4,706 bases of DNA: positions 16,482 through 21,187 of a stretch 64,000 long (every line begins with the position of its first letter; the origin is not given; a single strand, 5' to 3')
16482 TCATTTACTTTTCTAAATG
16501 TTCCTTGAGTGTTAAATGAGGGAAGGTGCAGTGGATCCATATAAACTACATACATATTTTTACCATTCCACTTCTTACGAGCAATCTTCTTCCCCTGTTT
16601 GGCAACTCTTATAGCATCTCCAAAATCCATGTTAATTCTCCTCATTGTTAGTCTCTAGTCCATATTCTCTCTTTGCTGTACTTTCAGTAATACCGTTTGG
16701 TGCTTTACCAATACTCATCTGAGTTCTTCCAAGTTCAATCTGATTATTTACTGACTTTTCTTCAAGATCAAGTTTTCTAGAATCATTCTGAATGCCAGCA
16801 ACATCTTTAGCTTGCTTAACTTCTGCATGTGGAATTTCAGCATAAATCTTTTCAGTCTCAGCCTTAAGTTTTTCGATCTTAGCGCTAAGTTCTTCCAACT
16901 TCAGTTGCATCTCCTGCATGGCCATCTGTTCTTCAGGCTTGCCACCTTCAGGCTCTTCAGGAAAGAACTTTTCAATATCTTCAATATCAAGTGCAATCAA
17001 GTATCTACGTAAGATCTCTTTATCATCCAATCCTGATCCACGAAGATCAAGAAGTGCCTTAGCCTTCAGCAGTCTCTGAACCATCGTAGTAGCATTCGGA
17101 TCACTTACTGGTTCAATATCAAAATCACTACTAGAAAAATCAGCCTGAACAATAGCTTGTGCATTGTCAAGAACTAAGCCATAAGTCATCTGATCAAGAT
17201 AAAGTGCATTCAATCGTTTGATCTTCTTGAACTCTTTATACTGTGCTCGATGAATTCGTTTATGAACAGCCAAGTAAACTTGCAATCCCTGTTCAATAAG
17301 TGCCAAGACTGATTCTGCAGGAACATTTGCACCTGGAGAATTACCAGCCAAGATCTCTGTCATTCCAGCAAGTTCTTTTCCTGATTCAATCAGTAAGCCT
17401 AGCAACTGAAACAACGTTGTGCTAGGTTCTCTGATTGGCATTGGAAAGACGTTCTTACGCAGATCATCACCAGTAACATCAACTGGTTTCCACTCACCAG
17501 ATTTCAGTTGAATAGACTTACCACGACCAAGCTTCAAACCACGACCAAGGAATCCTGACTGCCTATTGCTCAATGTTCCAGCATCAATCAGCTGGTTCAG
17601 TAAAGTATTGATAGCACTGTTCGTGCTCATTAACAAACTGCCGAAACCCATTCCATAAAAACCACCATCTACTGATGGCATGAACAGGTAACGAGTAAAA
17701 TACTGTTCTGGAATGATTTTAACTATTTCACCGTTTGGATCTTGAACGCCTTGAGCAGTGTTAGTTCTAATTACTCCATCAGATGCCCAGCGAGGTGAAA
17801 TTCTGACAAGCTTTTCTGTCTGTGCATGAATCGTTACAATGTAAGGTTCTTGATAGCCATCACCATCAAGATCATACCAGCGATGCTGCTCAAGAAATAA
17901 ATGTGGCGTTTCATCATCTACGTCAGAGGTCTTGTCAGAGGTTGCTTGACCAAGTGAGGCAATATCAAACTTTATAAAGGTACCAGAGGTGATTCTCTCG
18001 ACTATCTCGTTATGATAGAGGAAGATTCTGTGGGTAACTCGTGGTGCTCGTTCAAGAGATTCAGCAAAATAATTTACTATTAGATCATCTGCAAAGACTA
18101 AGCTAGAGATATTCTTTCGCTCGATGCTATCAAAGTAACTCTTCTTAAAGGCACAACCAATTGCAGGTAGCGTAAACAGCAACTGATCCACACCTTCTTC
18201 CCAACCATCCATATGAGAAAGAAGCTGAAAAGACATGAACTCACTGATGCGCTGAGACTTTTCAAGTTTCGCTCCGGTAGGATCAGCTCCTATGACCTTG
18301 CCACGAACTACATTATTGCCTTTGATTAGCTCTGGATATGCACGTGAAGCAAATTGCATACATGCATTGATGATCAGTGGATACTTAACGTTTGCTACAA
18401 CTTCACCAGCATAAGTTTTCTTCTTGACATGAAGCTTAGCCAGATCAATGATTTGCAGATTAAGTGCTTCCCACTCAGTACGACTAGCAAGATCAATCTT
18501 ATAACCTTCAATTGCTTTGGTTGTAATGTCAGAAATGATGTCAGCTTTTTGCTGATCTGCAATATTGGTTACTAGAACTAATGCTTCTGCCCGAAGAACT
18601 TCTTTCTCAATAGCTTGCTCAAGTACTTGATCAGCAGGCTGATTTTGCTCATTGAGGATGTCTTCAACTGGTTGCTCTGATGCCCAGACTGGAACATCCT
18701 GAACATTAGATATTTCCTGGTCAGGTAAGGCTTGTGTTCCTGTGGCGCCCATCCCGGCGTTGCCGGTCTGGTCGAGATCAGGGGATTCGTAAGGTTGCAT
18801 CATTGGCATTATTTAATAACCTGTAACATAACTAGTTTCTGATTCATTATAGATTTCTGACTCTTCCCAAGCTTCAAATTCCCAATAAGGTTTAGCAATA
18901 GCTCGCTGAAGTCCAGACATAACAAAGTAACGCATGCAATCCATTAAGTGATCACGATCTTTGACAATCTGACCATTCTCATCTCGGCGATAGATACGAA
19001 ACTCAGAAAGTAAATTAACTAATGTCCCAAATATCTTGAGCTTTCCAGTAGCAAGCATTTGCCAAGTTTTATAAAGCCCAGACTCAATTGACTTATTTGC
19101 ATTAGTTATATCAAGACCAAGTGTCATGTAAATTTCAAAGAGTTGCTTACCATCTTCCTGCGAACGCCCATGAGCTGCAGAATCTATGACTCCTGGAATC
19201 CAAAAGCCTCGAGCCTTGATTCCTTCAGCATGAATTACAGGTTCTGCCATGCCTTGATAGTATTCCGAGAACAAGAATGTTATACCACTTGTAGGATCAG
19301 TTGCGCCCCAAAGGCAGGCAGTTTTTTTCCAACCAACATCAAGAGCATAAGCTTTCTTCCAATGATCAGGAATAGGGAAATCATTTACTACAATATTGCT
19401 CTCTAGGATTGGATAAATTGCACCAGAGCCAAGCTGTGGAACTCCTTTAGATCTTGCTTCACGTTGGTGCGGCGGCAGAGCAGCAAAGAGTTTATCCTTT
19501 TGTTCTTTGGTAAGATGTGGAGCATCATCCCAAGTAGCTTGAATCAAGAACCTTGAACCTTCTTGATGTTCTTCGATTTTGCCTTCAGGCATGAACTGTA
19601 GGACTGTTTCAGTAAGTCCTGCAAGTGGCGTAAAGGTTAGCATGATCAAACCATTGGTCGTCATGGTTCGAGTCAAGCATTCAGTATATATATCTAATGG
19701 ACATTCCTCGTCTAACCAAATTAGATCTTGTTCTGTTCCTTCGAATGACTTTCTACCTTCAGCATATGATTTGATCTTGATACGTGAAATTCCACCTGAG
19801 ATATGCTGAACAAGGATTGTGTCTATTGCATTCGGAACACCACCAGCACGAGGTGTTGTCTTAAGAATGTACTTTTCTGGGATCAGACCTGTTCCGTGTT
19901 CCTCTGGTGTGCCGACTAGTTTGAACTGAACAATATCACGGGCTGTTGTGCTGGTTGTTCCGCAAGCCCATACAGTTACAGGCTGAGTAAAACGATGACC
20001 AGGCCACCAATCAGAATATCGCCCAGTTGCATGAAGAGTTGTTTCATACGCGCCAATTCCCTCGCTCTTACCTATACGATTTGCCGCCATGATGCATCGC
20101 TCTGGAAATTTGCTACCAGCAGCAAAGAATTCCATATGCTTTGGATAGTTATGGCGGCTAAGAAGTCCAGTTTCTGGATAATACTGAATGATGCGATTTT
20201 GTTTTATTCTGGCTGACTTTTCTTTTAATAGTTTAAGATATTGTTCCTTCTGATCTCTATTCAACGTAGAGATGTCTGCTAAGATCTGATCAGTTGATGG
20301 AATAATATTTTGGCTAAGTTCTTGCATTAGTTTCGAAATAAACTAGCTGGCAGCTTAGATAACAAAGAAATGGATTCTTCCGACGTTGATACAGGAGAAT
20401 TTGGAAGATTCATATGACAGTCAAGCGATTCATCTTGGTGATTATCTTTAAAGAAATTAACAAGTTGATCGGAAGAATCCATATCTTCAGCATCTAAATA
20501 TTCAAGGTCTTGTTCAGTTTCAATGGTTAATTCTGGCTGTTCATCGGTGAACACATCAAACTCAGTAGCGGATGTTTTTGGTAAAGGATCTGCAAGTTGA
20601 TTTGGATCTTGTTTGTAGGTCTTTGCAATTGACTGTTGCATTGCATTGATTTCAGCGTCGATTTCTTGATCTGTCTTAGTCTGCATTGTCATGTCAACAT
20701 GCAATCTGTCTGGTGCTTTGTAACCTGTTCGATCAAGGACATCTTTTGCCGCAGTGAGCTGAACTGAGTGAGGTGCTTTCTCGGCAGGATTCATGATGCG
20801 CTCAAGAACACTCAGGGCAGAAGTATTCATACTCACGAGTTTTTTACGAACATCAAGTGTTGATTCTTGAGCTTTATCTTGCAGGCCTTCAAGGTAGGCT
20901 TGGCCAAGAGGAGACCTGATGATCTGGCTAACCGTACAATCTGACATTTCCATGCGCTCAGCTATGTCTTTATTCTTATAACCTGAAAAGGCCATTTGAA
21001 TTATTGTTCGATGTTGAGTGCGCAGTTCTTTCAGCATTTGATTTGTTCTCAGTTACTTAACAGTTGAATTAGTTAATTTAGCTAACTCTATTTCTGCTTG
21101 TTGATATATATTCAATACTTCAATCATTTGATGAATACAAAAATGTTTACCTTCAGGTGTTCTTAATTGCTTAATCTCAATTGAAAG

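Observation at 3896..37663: The exact palindrome GTTCA-N4-TGAAC recurs five times, each time in an intergenic gap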

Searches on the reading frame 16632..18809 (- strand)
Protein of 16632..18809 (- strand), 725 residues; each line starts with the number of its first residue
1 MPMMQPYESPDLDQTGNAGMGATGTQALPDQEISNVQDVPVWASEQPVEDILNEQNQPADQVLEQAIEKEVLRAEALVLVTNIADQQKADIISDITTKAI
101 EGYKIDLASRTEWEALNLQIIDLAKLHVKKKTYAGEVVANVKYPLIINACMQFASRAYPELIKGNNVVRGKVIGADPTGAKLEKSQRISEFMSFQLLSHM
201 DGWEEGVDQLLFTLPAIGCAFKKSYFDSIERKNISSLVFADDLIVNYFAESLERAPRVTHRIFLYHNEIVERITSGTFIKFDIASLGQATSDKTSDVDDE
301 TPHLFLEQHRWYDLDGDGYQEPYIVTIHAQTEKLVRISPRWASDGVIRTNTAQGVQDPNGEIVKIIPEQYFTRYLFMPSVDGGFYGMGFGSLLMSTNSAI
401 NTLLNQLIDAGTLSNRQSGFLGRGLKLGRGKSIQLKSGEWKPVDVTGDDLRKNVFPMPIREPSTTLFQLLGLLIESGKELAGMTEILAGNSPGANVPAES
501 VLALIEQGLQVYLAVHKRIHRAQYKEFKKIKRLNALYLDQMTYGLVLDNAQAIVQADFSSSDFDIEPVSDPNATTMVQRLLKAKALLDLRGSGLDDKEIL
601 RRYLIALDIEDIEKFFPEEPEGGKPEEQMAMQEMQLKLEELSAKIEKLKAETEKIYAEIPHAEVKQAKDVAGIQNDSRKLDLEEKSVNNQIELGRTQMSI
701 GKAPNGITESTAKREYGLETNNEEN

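Call 9: search_protein_families(library=phrogs, proteins=[window:16632-18809:-], max_evalue=0.00001)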
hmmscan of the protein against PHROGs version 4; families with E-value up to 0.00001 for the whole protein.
window:16632-18809:- (725 aa): 1 family
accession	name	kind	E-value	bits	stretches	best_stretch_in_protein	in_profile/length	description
phrog_1216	-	head and packaging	6.2e-16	59.1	1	238-698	217-659/714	portal protein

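Call 11: search_dna_similar(query=window:16632-18809:-, collection=phages, mode=protein, max_rows=20)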
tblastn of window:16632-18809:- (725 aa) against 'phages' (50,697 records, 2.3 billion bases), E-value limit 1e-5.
Records with a match: 18; places in all: 18; records where one place covers at least 80% of the query: 2.
Best place of each record, by identity: <60% 18.
By first word of the organism name: Caudoviricetes 4; Caulobacter 4; Pelagibacter 2; Roseobacter 2; Planktothrix 2; Alcaligenes 1; Phage 1; phage 1; Synechococcus 1.
By host as written in the record: - 5; Caulobacter vibrioides CB15 3; Candidatus Pelagibacter sp. HTCC1062 2; Roseobacter sp. FZCC0083 2; Alcaligenes faecalis 10106 1; Gammaproteobacteria 1; unknown 1; Synechococcus sp. 1; and 2 more.
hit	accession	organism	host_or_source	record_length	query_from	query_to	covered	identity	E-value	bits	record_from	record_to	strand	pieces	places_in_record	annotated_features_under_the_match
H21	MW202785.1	Caudoviricetes sp.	Manatee Spring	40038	38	655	85%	37.7%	2e-105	360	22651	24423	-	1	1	head to tail connecting protein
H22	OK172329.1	Alcaligenes phage vB_Af_QDWS535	Alcaligenes faecalis 10106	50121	82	578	69%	44.1%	2e-128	427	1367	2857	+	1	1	hypothetical protein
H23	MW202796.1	Caudoviricetes sp.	Manatee Spring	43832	82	667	81%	35.1%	4e-111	376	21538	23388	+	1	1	head to tail connecting protein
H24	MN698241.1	Pelagibacter phage HTVC027P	Candidatus Pelagibacter sp. HTCC1062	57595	81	578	69%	31.4%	2e-64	239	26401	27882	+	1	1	hypothetical protein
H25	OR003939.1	Phage DSL-LC04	Gammaproteobacteria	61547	43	578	74%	29.2%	5e-62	232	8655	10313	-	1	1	portal protein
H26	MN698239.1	Pelagibacter phage HTVC023P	Candidatus Pelagibacter sp. HTCC1062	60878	67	578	71%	29.7%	3e-63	235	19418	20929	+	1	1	hypothetical protein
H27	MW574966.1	phage 023Pt_psg01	unknown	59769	82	578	69%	29.5%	8e-56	213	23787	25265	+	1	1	head to tail connecting protein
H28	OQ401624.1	Roseobacter phage CRP-902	Roseobacter sp. FZCC0083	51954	103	578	66%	30.0%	2e-56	214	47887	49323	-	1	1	head to tail connecting protein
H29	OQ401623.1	Roseobacter phage CRP-901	Roseobacter sp. FZCC0083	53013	103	578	66%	30.0%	1e-55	213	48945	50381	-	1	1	head to tail connecting protein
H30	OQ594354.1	Synechococcus phage MinM2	Synechococcus sp.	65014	92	575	67%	25.6%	3e-37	156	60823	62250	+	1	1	hypothetical protein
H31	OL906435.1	Planktothrix phage Pag-Yong1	Planktothrix agardhii FACHB-1261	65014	92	575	67%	25.6%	3e-37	156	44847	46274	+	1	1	portal protein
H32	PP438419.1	Planktothrix phage Pra-JY27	Planktothricoides raciborskii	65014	92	575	67%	25.6%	3e-37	156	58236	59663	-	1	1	hypothetical protein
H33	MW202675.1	Caudoviricetes sp.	Manatee Spring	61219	95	578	67%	24.8%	8e-34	145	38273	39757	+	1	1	head to tail connecting protein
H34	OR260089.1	Caulobacter phage GB2A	Caulobacter vibrioides CB15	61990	139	572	60%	27.6%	3e-41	168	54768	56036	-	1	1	hypothetical protein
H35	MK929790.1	Caulobacter phage RW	Caulobacter vibrioides CB15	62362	139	572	60%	27.6%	3e-41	168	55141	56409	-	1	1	hypothetical protein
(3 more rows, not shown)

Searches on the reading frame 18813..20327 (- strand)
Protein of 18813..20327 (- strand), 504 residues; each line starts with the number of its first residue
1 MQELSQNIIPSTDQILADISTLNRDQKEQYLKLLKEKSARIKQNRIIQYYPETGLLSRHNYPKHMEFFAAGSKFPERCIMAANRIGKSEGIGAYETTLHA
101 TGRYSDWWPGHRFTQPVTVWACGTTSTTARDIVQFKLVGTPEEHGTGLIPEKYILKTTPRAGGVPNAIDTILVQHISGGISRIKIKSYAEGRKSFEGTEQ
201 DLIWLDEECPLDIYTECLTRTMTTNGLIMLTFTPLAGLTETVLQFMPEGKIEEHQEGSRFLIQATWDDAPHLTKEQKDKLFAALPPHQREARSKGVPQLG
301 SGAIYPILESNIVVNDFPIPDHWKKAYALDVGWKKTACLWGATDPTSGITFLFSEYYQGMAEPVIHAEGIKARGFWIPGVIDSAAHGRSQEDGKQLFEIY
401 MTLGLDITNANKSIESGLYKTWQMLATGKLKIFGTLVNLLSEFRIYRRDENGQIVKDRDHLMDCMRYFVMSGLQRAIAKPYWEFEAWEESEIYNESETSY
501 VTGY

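Call 9: search_protein_families(library=phrogs, proteins=[window:18813-20327:-], max_evalue=0.00001)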
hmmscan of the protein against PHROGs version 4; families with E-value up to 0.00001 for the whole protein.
window:18813-20327:- (504 aa): 4 families
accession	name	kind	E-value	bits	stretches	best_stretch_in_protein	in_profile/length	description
phrog_31467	-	unknown function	5e-67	227.1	1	21-278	3-259/261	-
phrog_2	-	head and packaging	7.7e-31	108.6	1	59-473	265-593/807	terminase large subunit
phrog_5653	-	head and packaging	1.3e-25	91.3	1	300-471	6-179/199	terminase large subunit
phrog_30463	-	unknown function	1.1e-11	46.2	1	410-471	11-72/101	-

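Call 39: search_dna_similar(query=window:18813-20327:-, collection=phages, mode=protein, max_rows=15)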
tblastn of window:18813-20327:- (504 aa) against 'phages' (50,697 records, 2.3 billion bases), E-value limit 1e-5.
Records with a match: 437; places in all: 440; records where one place covers at least 80% of the query: 393.
Best place of each record, by identity: <60% 437.
By first word of the organism name: Pseudomonas 111; Escherichia 101; Salmonella 98; Vibrio 18; Aeromonas 11; Caudoviricetes 10; Proteus 10; Enterobacteria 10; Arthrobacter 8; Roseobacter 7; and 25 more.
By host as written in the record: Escherichia coli 62; Pseudomonas aeruginosa 39; - 35; Salmonella enterica subsp. enterica serovar Typhimurium 21; Salmonella sp. 17; Pseudomonas aeruginosa PAO1 16; Salmonella enterica 11; Pseudomonas sp. 9; and 133 more.
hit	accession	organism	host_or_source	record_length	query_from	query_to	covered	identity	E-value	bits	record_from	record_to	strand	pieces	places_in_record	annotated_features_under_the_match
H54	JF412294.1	EBPR podovirus 1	-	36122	47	480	86%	53.2%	4e-158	503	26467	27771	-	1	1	gp39: TerL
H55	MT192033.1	Chlorobiaceae phage CV-1-33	Chlorobiaceae bacterium strain GSB-B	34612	40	476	87%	50.8%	6e-138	445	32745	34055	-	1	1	hypothetical protein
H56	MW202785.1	Caudoviricetes sp.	Manatee Spring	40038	50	481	84%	50.8%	6e-75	453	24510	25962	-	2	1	large terminase protein (x2)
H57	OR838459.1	Stenotrophomonas phage StenR_269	Stenotrophomonas rhizophila CEMTC 4565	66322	48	479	86%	43.7%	8e-114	375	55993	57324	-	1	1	terminase large subunit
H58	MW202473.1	Caudoviricetes sp.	Manatee Spring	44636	40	480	88%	42.6%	2e-120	394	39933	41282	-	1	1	large terminase protein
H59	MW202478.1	Caudoviricetes sp.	Manatee Spring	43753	38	462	84%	42.7%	4e-113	373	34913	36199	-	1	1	large terminase protein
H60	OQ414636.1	Pelagibacter phage EXVC032P Baldr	Candidadtus Pelagibacter sp. HTCC1062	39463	40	492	90%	38.6%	3e-88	301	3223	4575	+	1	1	terminase large subunit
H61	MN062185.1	Vibrio phage Phriendly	Vibrio natriegens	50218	48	484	87%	39.7%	3e-92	313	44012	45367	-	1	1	terminase large subunit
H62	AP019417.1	Vibrio phage KIT05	Vibrio parahaemolyticus ATCC 17802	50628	66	484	83%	40.9%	1e-93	317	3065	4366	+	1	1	terminase large subunit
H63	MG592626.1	Vibrio phage 1.262.O._10N.286.51.A9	Vibrio breoganii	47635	48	477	85%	39.6%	3e-92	313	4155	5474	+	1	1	terminase-like family protein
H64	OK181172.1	Vibrio phage 536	Vibrio parahaemolyticus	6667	66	484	83%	40.6%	2e-93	317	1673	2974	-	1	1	terminase large subunit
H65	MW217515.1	Vibrio phage VpJYP1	Vibrio parahaemolyticus CCTCC AB 2014205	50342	66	484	83%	40.6%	2e-93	317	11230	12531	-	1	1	terminase large subunit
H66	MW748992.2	Vibrio phage vB_ValP_IME234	Vibrio alginolyticus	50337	66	484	83%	40.6%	2e-93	317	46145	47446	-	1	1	terminase large subunit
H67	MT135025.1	Vibrio phage V07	Vibrio parahaemolyticus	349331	66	484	83%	40.6%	2e-93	317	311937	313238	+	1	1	terminase large subunit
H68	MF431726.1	Vibrio phage vB_ValP_IME271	Vibrio alginolyticus IME271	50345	66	484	83%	40.6%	2e-93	316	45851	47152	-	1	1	terminase large subunit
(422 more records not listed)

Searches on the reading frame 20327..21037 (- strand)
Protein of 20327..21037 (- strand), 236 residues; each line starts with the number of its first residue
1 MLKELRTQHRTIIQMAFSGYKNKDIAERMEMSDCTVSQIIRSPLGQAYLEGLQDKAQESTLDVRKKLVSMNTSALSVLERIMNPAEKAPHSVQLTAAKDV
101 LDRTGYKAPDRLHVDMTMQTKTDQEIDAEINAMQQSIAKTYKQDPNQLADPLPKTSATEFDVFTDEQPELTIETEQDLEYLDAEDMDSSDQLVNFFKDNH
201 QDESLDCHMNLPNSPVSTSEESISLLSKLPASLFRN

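Call 9: search_protein_families(library=phrogs, proteins=[window:20327-21037:-], max_evalue=0.00001)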
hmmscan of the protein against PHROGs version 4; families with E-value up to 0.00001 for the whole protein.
window:20327-21037:- (236 aa): 1 family
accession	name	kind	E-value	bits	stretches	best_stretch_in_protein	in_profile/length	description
phrog_2538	-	head and packaging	1.3e-10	42.4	1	4-131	2-118/129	terminase small subunit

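Call 93: search_protein_families(library=pfam, proteins=[window:20327-21037:-], max_evalue=0.01)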
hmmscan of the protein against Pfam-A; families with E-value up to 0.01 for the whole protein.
window:20327-21037:- (236 aa): 4 families
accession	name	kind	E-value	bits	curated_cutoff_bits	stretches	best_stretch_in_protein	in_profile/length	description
PF04545.22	Sigma70_r4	-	8e-05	22.5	24.1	1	2-41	2-42/50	Sigma-70, region 4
PF00196.25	GerE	-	0.00011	22.2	23.5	1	9-37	7-35/57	Bacterial regulatory proteins, luxR family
PF08281.18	Sigma70_r4_2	-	0.00033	20.7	25.7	1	1-38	7-45/54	Sigma-70, region 4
PF07638.17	Sigma70_ECF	-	0.0065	16.8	21.1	0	7-38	139-170/185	ECF sigma factor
